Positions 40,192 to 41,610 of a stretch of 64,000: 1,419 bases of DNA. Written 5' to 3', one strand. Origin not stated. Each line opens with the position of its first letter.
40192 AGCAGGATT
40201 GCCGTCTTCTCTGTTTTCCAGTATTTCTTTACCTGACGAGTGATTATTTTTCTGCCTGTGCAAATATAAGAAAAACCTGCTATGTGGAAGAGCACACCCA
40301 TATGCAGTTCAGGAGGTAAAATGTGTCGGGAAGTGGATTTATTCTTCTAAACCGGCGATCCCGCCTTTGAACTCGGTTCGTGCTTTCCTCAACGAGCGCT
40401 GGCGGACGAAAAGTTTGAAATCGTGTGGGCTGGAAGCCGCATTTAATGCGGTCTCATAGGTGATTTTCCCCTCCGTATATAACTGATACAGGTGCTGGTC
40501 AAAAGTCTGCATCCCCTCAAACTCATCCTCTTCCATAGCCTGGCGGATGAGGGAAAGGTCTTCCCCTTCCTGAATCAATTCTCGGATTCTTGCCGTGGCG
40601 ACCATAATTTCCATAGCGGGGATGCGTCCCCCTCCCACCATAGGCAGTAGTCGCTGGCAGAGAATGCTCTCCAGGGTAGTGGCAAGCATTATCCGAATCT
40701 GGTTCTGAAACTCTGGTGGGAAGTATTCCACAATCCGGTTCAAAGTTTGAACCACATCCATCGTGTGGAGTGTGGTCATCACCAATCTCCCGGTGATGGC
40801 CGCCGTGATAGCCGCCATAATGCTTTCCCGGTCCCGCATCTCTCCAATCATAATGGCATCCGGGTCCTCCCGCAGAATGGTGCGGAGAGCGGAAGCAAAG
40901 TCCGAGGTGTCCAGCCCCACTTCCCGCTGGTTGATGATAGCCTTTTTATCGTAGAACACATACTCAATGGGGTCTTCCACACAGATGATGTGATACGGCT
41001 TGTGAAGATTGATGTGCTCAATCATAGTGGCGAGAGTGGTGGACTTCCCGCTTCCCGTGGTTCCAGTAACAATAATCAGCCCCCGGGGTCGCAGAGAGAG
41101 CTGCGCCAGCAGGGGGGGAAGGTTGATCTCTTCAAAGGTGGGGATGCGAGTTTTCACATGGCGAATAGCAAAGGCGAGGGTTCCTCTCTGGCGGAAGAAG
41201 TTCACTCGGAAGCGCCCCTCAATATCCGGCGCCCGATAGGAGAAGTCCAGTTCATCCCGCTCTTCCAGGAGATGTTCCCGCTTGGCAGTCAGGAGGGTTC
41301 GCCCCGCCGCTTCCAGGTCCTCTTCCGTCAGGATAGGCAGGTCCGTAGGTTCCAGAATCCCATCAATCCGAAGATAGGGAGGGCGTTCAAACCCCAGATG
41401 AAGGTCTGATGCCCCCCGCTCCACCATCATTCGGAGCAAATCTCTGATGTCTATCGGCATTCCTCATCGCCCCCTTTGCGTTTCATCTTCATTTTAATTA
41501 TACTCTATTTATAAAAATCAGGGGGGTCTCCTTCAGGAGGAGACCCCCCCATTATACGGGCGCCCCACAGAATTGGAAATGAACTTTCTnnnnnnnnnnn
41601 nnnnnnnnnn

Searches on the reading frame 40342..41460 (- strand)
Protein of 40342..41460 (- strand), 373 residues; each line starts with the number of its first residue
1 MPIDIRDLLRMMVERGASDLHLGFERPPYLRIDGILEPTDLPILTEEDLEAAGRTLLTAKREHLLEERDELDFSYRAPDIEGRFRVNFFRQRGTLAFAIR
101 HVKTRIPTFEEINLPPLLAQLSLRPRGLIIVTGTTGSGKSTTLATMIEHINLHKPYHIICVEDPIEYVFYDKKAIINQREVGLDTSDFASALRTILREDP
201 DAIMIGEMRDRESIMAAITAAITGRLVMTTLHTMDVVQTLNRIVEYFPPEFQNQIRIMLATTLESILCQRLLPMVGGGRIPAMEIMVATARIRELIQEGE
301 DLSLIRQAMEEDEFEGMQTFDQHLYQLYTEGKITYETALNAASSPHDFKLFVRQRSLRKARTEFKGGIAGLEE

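Call 40: search_protein_families(library=pfam, proteins=[window:40342-41460:-], max_evalue=0.00001)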
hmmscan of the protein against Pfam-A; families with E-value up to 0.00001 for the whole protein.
window:40342-41460:- (373 aa): 2 families
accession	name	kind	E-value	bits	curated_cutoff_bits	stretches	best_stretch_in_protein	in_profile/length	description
PF00437.27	T2SSE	-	4.8e-43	147.7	24.9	1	118-273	134-279/370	Type II/IV secretion system protein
PF13401.12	AAA_22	-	7.4e-06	26.7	27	0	125-260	4-109/130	AAA domain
